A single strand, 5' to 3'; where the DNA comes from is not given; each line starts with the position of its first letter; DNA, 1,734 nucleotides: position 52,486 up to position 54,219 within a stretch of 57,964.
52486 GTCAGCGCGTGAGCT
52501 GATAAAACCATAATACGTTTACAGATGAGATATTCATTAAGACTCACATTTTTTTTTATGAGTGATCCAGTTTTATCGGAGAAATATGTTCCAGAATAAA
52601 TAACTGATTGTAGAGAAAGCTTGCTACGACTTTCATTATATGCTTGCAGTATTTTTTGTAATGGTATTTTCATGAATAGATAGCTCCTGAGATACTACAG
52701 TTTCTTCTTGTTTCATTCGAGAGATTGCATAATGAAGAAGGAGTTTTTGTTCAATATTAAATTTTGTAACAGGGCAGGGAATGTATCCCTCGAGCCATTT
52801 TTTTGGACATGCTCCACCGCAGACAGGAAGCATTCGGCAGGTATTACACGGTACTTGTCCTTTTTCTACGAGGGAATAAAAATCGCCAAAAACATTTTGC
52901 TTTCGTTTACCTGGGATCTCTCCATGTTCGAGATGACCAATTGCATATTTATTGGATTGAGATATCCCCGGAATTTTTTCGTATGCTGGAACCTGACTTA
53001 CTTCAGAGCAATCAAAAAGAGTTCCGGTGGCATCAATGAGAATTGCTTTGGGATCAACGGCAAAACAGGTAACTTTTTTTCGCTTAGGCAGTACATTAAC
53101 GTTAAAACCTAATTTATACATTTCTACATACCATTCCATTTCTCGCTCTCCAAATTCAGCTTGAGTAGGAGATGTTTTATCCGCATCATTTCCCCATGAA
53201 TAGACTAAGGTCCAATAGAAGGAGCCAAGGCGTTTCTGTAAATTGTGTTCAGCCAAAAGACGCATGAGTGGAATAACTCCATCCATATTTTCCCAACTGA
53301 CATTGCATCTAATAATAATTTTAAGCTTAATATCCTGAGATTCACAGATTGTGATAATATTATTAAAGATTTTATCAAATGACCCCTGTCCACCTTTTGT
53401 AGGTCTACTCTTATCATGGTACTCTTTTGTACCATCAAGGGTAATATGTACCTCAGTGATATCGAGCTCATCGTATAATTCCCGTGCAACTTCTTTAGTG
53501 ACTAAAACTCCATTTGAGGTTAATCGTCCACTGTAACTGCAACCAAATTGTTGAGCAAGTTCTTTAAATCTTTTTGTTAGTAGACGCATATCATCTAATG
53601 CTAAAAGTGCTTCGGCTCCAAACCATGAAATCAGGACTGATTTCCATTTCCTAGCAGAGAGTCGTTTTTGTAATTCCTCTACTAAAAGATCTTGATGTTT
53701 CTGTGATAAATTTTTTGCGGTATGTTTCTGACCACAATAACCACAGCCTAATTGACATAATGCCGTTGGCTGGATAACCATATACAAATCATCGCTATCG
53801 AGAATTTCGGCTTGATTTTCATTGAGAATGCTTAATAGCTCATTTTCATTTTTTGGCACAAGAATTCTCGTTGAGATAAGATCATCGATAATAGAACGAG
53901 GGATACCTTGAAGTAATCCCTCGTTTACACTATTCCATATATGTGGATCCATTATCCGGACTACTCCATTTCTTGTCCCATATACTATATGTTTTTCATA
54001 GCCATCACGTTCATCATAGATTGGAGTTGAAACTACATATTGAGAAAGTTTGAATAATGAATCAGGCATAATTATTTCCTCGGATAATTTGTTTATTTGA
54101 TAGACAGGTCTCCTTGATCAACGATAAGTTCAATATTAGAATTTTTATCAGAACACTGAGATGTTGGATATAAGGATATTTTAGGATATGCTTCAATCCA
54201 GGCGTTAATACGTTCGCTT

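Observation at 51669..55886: Candidate new RiPP system: three tandem precursors with triple N-x-x-C cores plus a radical SAM/SPASM maturase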

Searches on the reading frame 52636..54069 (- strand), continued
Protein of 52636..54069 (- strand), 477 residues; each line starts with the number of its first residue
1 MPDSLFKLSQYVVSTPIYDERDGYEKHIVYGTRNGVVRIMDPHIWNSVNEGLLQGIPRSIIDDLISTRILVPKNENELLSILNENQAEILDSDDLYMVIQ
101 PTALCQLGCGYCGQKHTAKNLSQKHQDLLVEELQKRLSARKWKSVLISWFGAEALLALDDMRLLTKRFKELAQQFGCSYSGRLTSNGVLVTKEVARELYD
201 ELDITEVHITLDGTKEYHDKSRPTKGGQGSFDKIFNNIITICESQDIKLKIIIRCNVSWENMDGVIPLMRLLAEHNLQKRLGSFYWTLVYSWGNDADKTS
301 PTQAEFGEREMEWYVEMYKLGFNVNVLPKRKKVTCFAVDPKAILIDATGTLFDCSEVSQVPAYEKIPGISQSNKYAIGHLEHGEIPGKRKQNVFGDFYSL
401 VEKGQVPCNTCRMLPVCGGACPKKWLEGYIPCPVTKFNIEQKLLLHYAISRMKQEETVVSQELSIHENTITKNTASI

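Call 43: search_solved_structures(query=A2, max_evalue=0.01, show_alignments=2)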
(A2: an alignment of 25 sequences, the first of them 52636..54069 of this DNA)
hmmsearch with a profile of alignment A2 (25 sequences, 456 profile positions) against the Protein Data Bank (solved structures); distinct sequences matched with E-value up to 0.01: 6.
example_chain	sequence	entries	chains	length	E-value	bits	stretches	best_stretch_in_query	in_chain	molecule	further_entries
5wgg_A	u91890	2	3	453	5e-14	55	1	98-295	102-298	Radical SAM domain protein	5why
9gm3_A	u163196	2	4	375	1.2e-11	47.2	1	95-241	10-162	ChlB radical SAM domain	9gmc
4k37_A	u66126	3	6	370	5.2e-10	41.8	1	93-273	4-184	Anaerobic sulfatase-maturating enzyme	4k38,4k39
4k36_A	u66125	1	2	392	1e-09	40.8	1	93-273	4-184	Anaerobic sulfatase-maturating enzyme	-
8vpo_A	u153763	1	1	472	3.6e-08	35.7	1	54-242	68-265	Radical SAM core domain-containing protein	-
6efn_A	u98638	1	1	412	8.4e-06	27.9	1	96-274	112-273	Sporulation killing factor maturation protein SkfB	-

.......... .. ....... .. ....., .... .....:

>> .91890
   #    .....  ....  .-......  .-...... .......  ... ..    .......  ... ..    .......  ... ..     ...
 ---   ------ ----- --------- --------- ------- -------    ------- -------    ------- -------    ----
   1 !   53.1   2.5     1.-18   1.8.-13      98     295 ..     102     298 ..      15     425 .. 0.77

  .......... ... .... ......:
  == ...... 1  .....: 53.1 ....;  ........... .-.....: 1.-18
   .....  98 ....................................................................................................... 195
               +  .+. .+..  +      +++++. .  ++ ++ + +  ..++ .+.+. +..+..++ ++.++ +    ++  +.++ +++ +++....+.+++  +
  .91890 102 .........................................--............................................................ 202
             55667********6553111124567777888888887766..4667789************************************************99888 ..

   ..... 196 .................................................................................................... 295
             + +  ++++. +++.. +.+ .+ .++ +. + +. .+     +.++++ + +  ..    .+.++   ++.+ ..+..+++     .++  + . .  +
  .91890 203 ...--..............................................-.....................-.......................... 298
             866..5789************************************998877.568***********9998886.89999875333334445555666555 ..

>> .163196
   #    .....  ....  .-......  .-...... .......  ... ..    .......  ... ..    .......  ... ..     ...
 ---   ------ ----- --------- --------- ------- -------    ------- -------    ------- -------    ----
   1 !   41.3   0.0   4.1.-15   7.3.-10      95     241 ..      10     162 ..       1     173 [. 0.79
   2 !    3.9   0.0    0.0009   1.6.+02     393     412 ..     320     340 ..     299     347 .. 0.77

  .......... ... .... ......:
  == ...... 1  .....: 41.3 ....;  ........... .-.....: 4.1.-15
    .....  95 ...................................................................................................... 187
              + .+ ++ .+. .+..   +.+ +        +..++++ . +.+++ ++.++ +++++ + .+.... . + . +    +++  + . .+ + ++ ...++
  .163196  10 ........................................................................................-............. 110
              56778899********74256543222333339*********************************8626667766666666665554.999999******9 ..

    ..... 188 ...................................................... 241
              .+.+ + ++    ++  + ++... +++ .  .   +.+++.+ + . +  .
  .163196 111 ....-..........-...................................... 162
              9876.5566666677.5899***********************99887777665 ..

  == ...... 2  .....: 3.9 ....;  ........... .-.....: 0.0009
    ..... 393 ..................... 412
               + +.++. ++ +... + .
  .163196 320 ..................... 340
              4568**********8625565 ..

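Call 49: search_protein_families(library=pfam, proteins=[L051:4203-4982:+, L001:5232-5885:+, L070:3434-3979:+, L011:7431-8843:+, L038:7492-9792:+, L009:6355-7377:+, L038:6254-7414:+, L070:955-1983:+], max_evalue=0.1)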
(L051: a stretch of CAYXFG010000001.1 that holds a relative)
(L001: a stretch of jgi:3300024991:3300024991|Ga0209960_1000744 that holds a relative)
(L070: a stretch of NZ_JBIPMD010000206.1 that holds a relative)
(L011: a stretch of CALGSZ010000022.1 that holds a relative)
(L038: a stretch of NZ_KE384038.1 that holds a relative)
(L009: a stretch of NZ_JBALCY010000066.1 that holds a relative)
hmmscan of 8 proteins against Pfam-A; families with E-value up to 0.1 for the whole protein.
L051:4203-4982:+ (259 aa): 2 families
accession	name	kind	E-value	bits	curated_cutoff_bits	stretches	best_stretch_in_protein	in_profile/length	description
PF20650.2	DUF6810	-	0.039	14.2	25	1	82-150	17-83/141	Family of unknown function (DUF6810)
PF13349.12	DUF4097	-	0.04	13.7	22.9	0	113-187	117-193/247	Toastrack DUF4097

L001:5232-5885:+ (217 aa): 1 family
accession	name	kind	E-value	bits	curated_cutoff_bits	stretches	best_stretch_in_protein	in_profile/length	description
PF13349.12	DUF4097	-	3.7e-07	30.2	22.9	1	31-145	1-116/247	Toastrack DUF4097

L070:3434-3979:+ (181 aa): 1 family
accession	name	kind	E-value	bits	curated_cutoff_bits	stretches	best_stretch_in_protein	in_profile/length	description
PF18886.6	DUF5649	-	0.088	13.6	25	0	109-167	5-58/68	Repeats of unknown function (DUF5649)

L011:7431-8843:+ (470 aa): 1 family
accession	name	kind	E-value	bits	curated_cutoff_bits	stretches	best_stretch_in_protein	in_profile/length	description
PF03572.23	Peptidase_S41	-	0.00024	21.2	24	1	224-403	5-119/165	Peptidase family S41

L038:7492-9792:+ (766 aa): 23 families
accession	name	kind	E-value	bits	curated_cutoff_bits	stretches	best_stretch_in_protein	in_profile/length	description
PF00005.33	ABC_tran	-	8.1e-30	104.7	25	1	541-690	1-137/137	ABC transporter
PF03412.21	Peptidase_C39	-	2.6e-28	99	22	1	4-136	1-121/133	Peptidase C39 family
PF00664.28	ABC_membrane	-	3.7e-27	96.2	28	1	192-453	10-274/274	ABC transporter transmembrane region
PF02463.25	SMC_N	-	6.6e-09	36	40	1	661-731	136-210/220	RecF/RecN/SMC N terminal domain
PF09818.15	ABC_ATPase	-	3.6e-06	26.6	23.2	0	634-694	131-190/283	P-loop domain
PF13191.12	AAA_16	-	0.0015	19.5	32.6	1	551-695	24-148/167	AAA ATPase domain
PF13401.12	AAA_22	-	0.0026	18.5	27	1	552-576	6-30/130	AAA domain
PF13555.12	AAA_29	-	0.0029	17.8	27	1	548-568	19-39/61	P-loop containing region of AAA domain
PF13173.12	AAA_14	-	0.0034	17.8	27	0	552-585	3-35/129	AAA domain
PF13175.12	AAA_15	-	0.006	16.7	32.1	1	542-578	15-50/374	AAA ATPase domain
PF13481.12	AAA_25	-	0.0065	16.6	27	1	545-572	27-54/195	AAA domain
PF25199.1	nSTAND_NTPase5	-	0.009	16.3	34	0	550-569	40-59/145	Novel STAND NTPase 5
PF02492.25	cobW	-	0.013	15.5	20.7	1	553-587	2-37/180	CobW/HypB/UreG, nucleotide-binding domain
PF13238.12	AAA_18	-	0.015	16.2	29.4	0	556-573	3-20/128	AAA domain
PF13604.12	AAA_30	-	0.015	15.4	27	1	552-583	19-50/191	AAA domain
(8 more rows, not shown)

L009:6355-7377:+ (340 aa): 0 families

L038:6254-7414:+ (386 aa): 5 families
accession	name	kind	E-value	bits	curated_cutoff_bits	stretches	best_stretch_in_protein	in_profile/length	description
PF13374.12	TPR_10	-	0.00023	21.5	27.5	1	190-216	4-30/42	Tetratricopeptide repeat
PF07719.23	TPR_2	-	0.00049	20.5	27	1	191-216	4-29/34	Tetratricopeptide repeat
PF13432.12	TPR_16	-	0.0021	18.9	32.7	0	100-172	1-61/65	Tetratricopeptide repeat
PF13176.12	TPR_7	-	0.02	15.4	27.9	0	191-215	2-26/36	Tetratricopeptide repeat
PF13424.12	TPR_12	-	0.041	14.5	30.1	0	148-216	9-73/77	Tetratricopeptide repeat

L070:955-1983:+ (342 aa): 0 families

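Call 73: search_protein_families(library=padloc, proteins=[window:52636-54069:-], max_evalue=0.01)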
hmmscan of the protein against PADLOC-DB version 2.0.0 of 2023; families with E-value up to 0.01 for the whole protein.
window:52636-54069:- (477 aa): 1 family
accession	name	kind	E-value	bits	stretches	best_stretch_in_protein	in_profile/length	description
PDLC02903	pVip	-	2.9e-06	25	1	102-252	7-142/257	Viperins not associated with kinases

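Call 77: find_encoding_contigs(protein=P0005, flank=5000, max_places=1)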
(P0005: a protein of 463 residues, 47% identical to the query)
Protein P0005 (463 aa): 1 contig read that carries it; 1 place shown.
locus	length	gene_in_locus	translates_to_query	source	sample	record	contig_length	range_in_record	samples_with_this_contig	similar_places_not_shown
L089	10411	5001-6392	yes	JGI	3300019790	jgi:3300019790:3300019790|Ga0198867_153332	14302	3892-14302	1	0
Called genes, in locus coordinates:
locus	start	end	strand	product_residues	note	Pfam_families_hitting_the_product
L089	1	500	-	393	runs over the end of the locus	PF00108:Thiolase_N, PF00109:ketoacyl-synt (weak), PF02803:Thiolase_C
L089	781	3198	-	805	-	PF02737:3HCDH_N, PF00725:3HCDH, PF00378:ECH_1, PF16113:ECH_2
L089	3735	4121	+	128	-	PF12833:HTH_18, PF00165:HTH_AraC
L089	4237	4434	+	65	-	-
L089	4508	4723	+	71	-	-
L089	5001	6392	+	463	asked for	PF04055:Radical_SAM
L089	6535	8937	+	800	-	PF00899:ThiF, PF02624:YcaO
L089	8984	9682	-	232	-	PF00175:NAD_binding_1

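Call 78: find_encoding_contigs(protein=P0008, flank=5000, max_places=1)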
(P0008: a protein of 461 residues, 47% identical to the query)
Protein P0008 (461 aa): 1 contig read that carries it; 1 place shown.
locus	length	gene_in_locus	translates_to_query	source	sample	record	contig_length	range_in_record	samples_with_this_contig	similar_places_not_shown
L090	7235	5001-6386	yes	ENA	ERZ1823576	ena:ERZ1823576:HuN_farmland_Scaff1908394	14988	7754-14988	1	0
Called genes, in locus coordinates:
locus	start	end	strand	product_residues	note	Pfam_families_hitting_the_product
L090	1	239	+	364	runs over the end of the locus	PF04945:YHS (faint)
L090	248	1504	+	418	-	PF25293:Beta-prop_EMC1_N (faint), PF01011:PQQ (faint), PF13360:PQQ_2, PF13570:Beta-prop_ACSF4, PF23727:Beta-prop_FAM234A_B (faint)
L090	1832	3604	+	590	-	-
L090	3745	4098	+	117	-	PF01740:STAS, PF13466:STAS_2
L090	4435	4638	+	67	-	-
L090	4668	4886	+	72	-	-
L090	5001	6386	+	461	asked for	PF04055:Radical_SAM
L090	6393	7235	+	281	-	?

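Call 79: find_encoding_contigs(protein=P0011, flank=5000, max_places=1)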
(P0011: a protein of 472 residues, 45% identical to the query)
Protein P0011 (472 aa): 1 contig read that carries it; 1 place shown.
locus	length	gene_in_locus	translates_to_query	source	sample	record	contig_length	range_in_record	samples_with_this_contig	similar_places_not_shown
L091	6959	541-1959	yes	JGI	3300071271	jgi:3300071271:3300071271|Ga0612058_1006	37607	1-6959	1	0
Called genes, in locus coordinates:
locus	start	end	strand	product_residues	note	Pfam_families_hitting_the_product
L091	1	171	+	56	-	?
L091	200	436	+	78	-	-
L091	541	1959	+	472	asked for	PF04055:Radical_SAM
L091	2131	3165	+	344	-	PF00561:Abhydrolase_1, PF12146:Hydrolase_4, PF12697:Abhydrolase_6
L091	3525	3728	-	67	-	PF06769:YoeB_toxin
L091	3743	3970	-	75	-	-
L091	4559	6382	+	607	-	PF07973:tRNA_SAD, PF00587:tRNA-synt_2b, PF03129:HGTP_anticodon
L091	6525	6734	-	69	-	PF07927:HicA_toxin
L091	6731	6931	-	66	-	PF15919:HicB_lk_antitox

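Call 81: predict_structure(alignment_id=A2)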
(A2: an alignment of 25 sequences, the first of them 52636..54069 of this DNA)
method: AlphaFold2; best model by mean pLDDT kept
length: 477 residues; sequences in the alignment: 25
mean_pLDDT: 84.9   pTM: 0.85
mean pLDDT of the five models: 84.9, 83.6, 83.5, 83.3, 81.2
residues with pLDDT >= 90: 262; 70-90: 141; 50-70: 53; < 50: 21
segments of 3 or more residues with pLDDT < 50: 462-477
pLDDT, mean of each block of 10 residues (from residue 1): 78 89 92 87 93 92 93 89 86 93 81 73 97 95 95 89 98 98 94 98 97 95 86 97 96 94 97 96 90 73 90 96 87 77 91 72 57 79 87 74 68 55 69 76 93 73 45 42
secondary structure, 60 per line:
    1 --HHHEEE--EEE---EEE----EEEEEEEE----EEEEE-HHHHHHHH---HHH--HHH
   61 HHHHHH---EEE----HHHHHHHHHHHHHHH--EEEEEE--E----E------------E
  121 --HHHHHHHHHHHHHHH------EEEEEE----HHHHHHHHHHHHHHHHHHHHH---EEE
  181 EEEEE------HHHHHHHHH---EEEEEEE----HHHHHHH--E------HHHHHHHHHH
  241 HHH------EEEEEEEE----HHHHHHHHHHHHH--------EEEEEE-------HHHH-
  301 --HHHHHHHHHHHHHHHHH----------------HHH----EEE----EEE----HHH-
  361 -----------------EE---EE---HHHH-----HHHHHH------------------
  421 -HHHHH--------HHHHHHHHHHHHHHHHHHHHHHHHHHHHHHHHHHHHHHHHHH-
elements in order: E6-8 E11-13 E17-19 E24-31 E36-40 H42-49 H58-66 E70-72 H77-91 E94-99 H123-137 E144-149 H154-174 E178-185 H192-200 E204-210 H215-221 H231-243 E250-257 H262-274 E283-288 H296-299 H303-319 E343-345 E350-352 H388-391 H397-402 H422-426 H435-476

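Call 84: fold_search(model_id=the predicted structure, library=pdb)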
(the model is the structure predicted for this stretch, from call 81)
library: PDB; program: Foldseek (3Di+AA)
matches with E <= 10: 1561; with E <= 0.001: 59
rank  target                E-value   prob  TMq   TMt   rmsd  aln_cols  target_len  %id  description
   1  5why_B                1.1e-17  1.00  0.58  0.65   9.3       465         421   17  Structural Insights into Thioether Bond Formation in the Biosynthesis of Sactipeptides (released 2017-07-26)
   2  5wgg_A                6.7e-17  1.00  0.62  0.66   8.4       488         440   17  Structural Insights into Thioether Bond Formation in the Biosynthesis of Sactipeptides (released 2017-07-26)
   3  5why_A                1.6e-16  1.00  0.58  0.65   9.9       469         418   16  Structural Insights into Thioether Bond Formation in the Biosynthesis of Sactipeptides (released 2017-07-26)
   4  9gmc_C                2.6e-13  1.00  0.54  0.67   5.6       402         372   19  Crystal structure of the complex formed between the radical SAM protein ChlB and the R3A mutant of ChlA (released 2025-06-25)
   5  8vpo                  2.6e-13  1.00  0.59  0.63   6.0       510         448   13  X-Ray Crystal Structure of TigE from Paramaledivibacter caminithermalis (released 2024-02-07)
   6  9gmc_A                3.0e-13  1.00  0.55  0.68   5.5       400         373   19  Crystal structure of the complex formed between the radical SAM protein ChlB and the R3A mutant of ChlA (released 2025-06-25)
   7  9gm3_C                3.0e-13  1.00  0.54  0.67   5.5       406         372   19  Crystal structure of the complex formed between the radical SAM protein ChlB and the leader region of its precursor su (released 2025-06-25)
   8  9gm3_A                5.1e-13  1.00  0.54  0.66   5.9       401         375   19  Crystal structure of the complex formed between the radical SAM protein ChlB and the leader region of its precursor su (released 2025-06-25)
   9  4k39_A                1.7e-12  1.00  0.52  0.66   6.1       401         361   15  Native anSMEcpe with bound AdoMet and Cp18Cys peptide (released 2013-05-08)
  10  4k37_A                3.6e-12  1.00  0.53  0.67   5.5       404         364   16  Native anSMEcpe with bound AdoMet (released 2013-05-08)
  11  4k36_B                7.2e-12  1.00  0.51  0.64   5.9       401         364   15  His6 tagged anSMEcpe with bound AdoMet (released 2013-05-08)
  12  4k38_A                1.1e-11  1.00  0.52  0.64   6.1       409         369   16  Native anSMEcpe with bound AdoMet and Kp18Cys peptide (released 2013-05-08)
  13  4k36_A                1.7e-11  1.00  0.53  0.64   5.5       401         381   15  His6 tagged anSMEcpe with bound AdoMet (released 2013-05-08)
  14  4k38_B                5.1e-11  1.00  0.51  0.65   5.7       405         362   16  Native anSMEcpe with bound AdoMet and Kp18Cys peptide (released 2013-05-08)
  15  4k39_B                5.8e-11  1.00  0.50  0.64   6.1       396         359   15  Native anSMEcpe with bound AdoMet and Cp18Cys peptide (released 2013-05-08)
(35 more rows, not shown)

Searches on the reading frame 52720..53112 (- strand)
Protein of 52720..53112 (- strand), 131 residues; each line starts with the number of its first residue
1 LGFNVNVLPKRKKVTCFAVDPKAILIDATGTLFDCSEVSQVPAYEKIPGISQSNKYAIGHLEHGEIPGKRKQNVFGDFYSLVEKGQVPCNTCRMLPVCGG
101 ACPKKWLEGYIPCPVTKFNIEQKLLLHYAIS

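Call 97: search_protein_families(library=ncbifam, proteins=[window:52720-53112:-], max_evalue=1)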
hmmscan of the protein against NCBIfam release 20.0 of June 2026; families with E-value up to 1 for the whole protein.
window:52720-53112:- (131 aa): 9 families
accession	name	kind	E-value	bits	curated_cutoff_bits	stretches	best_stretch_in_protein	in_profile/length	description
TIGR04085.1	rSAM_more_4Fe4S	domain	2.6e-10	40.6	27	1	16-108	1-80/93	SPASM domain-containing protein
TIGR04463.1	rSAM_vs_C_rich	equivalog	1.7e-08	33.6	525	1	7-127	313-427/438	TIGR04463 family radical SAM/SPASM RiPP maturase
NF047865.1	rSAM_PapB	equivalog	7.2e-05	22.2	340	1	12-104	243-318/330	PapB family radical SAM/SPASM ranthipeptide maturase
TIGR03942.1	sulfatase_rSAM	equivalog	0.0046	16.1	349.45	1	54-106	275-328/363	anaerobic sulfatase maturase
NF038107.1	rSAM_NF038107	equivalog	0.0053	15.6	600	1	2-102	313-400/444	Cys-every-fifth radical SAM/SPASM peptide maturase CefB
TIGR04334.1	rSAM_Clo7bot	equivalog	0.0061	15.2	600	1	78-128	383-433/440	radical SAM/SPASM domain Clo7bot peptide maturase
NF052473.1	rSAM_FlmE_OhkG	exception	0.16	10.7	500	1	8-128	349-455/481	FlmE/OhkG family radical SAM/SPASM peptide maturase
TIGR03906.1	quino_hemo_SAM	equivalog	0.16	10.5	453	1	64-103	375-415/467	quinohemoprotein amine dehydrogenase maturation protein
TIGR04136.1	rSAM_FibroRumin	equivalog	0.2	10.5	400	1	70-105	386-421/458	FibroRumin system radical SAM peptide maturase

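Call 98: search_protein_families(library=pfam, proteins=[window:52720-53112:-], max_evalue=10)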
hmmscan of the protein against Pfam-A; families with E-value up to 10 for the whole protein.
window:52720-53112:- (131 aa): 0 families
